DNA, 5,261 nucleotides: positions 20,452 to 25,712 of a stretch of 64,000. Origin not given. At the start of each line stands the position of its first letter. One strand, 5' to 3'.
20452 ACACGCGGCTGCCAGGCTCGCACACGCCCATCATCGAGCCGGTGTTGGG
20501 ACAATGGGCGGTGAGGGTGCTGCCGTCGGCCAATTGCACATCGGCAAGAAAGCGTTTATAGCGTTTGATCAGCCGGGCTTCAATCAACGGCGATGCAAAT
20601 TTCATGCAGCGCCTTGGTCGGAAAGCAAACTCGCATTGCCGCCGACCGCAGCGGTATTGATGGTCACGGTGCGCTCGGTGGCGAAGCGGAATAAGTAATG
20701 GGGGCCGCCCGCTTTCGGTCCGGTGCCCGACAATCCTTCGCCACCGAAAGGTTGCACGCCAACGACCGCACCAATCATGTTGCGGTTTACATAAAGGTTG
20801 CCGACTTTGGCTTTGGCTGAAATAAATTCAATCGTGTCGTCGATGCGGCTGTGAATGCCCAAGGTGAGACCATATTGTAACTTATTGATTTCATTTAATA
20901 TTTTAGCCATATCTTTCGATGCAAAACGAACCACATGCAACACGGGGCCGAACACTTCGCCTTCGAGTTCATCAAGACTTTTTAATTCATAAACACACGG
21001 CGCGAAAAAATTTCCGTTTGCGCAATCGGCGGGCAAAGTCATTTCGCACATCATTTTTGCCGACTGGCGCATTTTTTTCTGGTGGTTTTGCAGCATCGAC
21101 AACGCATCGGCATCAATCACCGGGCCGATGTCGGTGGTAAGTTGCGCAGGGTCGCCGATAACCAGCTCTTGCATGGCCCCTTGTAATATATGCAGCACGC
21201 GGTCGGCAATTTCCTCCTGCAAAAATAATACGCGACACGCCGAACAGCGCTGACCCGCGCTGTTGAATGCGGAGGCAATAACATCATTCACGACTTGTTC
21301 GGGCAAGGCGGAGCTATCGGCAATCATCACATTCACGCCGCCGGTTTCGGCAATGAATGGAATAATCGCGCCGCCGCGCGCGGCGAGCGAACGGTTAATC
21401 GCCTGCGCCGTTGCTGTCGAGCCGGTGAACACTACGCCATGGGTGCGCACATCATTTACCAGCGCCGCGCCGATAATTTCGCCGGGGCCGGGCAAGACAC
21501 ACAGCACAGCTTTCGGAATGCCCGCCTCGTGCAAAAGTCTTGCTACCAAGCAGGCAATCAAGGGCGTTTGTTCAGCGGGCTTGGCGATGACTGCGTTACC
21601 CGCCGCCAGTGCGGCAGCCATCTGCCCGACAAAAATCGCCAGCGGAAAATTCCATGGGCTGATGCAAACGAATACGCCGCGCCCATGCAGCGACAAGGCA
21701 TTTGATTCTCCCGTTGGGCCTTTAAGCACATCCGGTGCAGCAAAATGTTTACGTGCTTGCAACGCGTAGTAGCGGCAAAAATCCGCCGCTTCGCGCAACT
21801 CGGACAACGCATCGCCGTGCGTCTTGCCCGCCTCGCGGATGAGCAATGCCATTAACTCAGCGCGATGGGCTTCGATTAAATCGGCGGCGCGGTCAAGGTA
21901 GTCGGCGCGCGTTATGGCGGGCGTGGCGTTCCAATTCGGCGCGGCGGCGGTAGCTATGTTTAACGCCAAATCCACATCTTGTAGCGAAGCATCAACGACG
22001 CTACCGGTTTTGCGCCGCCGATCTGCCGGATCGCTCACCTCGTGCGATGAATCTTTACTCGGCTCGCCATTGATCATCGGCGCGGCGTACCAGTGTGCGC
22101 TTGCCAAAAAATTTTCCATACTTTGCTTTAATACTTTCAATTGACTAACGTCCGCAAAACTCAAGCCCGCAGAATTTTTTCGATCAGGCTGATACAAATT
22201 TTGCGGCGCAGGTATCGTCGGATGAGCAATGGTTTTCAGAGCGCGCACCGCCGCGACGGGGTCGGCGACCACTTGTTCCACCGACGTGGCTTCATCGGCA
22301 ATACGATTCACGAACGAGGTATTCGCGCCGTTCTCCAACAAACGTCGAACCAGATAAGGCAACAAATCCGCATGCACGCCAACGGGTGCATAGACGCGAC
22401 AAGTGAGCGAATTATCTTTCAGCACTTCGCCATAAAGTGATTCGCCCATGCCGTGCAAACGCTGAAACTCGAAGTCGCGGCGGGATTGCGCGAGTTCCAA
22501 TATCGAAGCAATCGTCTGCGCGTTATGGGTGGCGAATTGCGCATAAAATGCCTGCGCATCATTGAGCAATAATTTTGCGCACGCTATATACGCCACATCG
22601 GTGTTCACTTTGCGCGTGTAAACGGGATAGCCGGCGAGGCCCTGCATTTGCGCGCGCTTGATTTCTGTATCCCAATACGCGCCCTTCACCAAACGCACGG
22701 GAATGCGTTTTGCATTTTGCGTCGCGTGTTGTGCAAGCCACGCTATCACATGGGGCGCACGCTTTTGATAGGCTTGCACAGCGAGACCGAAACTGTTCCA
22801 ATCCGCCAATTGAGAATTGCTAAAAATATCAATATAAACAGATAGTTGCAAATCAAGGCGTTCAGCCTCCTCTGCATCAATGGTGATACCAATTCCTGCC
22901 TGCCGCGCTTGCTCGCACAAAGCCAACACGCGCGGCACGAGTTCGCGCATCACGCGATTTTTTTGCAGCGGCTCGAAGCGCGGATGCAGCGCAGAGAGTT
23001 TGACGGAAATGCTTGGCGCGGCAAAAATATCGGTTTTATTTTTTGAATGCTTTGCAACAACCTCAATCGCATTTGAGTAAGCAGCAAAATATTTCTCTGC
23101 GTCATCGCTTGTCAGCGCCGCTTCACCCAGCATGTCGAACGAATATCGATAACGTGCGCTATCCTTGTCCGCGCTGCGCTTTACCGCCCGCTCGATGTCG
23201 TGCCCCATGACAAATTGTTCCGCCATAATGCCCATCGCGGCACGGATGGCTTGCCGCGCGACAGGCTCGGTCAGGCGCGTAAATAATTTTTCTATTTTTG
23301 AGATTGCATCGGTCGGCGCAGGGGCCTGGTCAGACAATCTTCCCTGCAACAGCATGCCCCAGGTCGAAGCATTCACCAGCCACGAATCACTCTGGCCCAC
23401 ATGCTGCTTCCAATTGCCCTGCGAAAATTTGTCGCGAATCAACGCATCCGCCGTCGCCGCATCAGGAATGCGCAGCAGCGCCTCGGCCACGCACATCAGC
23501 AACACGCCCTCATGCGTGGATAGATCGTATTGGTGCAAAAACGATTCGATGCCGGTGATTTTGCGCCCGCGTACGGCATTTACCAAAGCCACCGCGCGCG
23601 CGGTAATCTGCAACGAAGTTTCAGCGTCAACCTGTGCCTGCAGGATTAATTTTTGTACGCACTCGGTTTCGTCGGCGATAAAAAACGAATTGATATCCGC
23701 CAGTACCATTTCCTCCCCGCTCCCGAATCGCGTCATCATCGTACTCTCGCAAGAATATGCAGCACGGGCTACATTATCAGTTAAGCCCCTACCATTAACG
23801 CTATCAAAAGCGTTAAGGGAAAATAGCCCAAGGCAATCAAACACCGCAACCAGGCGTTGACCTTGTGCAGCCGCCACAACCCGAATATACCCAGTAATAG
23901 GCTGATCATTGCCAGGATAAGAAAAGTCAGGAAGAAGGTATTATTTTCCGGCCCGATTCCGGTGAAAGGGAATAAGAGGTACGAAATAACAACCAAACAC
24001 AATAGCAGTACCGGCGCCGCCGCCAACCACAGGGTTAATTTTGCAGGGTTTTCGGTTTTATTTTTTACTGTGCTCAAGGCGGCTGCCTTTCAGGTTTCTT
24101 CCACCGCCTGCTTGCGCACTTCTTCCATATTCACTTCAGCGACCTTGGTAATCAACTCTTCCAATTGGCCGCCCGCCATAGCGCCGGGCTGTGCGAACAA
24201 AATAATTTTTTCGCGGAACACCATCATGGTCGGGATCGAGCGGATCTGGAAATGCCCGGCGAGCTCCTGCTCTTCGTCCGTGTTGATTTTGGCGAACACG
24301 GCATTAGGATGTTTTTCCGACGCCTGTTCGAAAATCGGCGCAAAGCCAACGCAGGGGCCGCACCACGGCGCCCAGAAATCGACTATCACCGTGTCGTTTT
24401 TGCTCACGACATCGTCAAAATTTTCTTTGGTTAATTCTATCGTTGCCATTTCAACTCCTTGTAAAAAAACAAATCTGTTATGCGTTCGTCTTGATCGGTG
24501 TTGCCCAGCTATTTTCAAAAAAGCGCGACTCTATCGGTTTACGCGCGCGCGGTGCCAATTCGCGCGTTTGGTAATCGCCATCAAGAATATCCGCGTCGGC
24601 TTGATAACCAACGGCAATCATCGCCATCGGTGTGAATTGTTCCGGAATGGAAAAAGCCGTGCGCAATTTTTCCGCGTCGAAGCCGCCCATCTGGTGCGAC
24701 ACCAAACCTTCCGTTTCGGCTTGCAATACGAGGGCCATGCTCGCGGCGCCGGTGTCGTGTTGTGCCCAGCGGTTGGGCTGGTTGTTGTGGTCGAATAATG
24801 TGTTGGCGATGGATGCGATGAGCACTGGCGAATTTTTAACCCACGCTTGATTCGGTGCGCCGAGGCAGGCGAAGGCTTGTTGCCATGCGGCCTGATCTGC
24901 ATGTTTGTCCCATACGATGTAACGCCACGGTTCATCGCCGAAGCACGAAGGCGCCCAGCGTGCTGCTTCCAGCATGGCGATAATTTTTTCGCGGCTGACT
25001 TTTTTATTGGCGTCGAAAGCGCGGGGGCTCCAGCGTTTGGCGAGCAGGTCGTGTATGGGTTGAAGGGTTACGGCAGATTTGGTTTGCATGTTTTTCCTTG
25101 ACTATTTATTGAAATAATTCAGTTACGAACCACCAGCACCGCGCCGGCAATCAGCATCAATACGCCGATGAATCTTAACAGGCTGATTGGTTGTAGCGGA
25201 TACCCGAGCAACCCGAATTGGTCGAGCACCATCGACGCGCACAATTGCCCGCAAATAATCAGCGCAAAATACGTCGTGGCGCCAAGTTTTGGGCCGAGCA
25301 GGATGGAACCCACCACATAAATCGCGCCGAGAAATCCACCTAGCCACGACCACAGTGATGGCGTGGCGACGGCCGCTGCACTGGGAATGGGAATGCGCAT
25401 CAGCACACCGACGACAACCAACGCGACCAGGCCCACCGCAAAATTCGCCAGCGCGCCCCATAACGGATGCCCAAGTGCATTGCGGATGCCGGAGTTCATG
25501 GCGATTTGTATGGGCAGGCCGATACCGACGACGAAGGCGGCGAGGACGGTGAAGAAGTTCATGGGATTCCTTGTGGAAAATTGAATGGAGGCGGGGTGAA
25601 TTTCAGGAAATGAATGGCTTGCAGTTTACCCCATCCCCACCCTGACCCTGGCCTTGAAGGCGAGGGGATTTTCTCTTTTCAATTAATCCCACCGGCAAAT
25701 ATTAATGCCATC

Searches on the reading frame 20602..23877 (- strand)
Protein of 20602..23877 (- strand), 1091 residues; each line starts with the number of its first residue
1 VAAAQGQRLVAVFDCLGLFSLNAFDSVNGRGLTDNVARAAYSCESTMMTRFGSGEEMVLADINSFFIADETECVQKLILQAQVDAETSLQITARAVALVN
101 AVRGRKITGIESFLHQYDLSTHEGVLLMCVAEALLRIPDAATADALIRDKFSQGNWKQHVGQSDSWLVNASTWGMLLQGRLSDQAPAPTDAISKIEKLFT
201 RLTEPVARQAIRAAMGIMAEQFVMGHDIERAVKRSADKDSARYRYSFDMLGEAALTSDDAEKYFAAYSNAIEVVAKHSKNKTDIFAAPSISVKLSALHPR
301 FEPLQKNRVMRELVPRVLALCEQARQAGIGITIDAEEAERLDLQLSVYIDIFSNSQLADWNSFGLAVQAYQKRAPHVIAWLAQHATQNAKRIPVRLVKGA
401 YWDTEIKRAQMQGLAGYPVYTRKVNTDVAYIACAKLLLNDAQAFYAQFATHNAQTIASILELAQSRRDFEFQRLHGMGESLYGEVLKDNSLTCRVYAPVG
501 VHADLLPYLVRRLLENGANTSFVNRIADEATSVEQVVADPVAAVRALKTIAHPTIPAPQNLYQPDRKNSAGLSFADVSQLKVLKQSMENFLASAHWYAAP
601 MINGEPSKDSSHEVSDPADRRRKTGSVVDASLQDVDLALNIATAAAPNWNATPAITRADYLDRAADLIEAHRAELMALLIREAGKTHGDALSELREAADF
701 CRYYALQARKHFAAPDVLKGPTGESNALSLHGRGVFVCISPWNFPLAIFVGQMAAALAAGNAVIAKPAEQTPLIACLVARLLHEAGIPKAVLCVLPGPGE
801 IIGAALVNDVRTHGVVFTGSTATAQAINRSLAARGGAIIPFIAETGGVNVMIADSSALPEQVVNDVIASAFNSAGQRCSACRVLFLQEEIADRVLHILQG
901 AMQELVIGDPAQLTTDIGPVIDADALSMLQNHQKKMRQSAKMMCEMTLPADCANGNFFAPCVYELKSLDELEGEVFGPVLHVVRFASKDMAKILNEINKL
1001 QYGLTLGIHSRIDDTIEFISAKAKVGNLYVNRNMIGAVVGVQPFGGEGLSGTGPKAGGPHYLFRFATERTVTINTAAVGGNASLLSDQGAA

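Call 18: search_protein_families(library=pfam, proteins=[window:20602-23877:-], max_evalue=0.01)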
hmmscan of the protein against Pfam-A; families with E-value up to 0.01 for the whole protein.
window:20602-23877:- (1091 aa): 4 families
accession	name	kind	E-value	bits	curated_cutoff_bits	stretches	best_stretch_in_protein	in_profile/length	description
PF00171.27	Aldedh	-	5.8e-112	375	23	1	609-1070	6-460/461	Aldehyde dehydrogenase family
PF01619.24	Pro_dh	-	4.4e-99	332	27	1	232-525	2-278/278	Proline dehydrogenase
PF14850.11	Pro_dh-DNA_bdg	-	4.7e-40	137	27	1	110-222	2-112/112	DNA-binding domain of Proline dehydrogenase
PF18327.6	PRODH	-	8.1e-08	32.9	26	1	62-103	7-48/48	Proline utilization A proline dehydrogenase N-terminal domain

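Call 29: find_related_loci(query=window:20602-23877:-, collection=metagenome_contigs, flank=10000)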
Query window:20602-23877:- (1091 aa) in metagenome_contigs; peptide patterns used: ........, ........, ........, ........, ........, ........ (x = any residue, [..] = any of these).
600 stretches matched a pattern (row limit reached: there are more); 593 encode a relative of the query (tblastn E <= 1e-3); the best 80 are kept; 80 distinct loci.
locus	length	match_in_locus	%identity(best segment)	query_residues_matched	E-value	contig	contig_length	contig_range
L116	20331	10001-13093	58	60-1086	0e+0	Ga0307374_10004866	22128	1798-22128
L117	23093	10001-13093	58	60-1086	0e+0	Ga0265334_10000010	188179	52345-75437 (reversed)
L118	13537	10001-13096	57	62-1086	0e+0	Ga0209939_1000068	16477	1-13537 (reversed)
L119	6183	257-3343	58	60-1086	0e+0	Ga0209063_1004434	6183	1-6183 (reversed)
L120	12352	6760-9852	57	62-1086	0e+0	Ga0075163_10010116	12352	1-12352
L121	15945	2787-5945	57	37-1086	0e+0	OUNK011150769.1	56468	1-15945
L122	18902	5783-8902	55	62-1086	0e+0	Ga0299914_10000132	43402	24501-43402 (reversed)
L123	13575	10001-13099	57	60-1086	0e+0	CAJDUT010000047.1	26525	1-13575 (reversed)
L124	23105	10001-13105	58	62-1086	0e+0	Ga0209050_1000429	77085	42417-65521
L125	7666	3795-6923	57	56-1086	0e+0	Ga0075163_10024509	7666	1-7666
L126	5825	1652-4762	57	53-1086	0e+0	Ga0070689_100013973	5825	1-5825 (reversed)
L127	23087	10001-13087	58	60-1086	0e+0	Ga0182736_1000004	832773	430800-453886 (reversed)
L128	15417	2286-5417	57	56-1086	0e+0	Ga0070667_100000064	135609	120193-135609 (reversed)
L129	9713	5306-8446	57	60-1086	0e+0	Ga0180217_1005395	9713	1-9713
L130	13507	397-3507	57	53-1086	0e+0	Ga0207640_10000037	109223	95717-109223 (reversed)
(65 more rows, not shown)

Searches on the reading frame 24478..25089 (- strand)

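Call 46: search_protein_families(library=pfam, proteins=[window:24478-25089:-], max_evalue=0.01)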
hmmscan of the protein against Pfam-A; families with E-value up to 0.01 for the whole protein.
window:24478-25089:- (203 aa): 2 families
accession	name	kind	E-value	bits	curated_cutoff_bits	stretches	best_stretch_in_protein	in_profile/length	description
PF00881.29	Nitroreductase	-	1.1e-24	87.9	23.5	1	17-162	2-167/167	Nitroreductase family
PF14512.11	TM1586_NiRdase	-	3.4e-06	27.3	27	0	116-188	87-147/215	Putative TM nitroreductase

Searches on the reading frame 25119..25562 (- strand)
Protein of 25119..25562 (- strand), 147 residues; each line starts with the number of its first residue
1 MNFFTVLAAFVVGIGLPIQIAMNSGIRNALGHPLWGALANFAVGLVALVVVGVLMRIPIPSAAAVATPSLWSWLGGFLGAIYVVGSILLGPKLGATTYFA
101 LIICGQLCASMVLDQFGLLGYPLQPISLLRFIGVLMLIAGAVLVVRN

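Call 46: search_protein_families(library=pfam, proteins=[window:25119-25562:-], max_evalue=0.01)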
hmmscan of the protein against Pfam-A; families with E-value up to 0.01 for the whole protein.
window:25119-25562:- (147 aa): 1 family
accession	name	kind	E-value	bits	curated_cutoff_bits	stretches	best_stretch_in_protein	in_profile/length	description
PF04657.19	DMT_YdcZ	-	2.5e-37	128.7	24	1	5-143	2-140/140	Putative inner membrane exporter, YdcZ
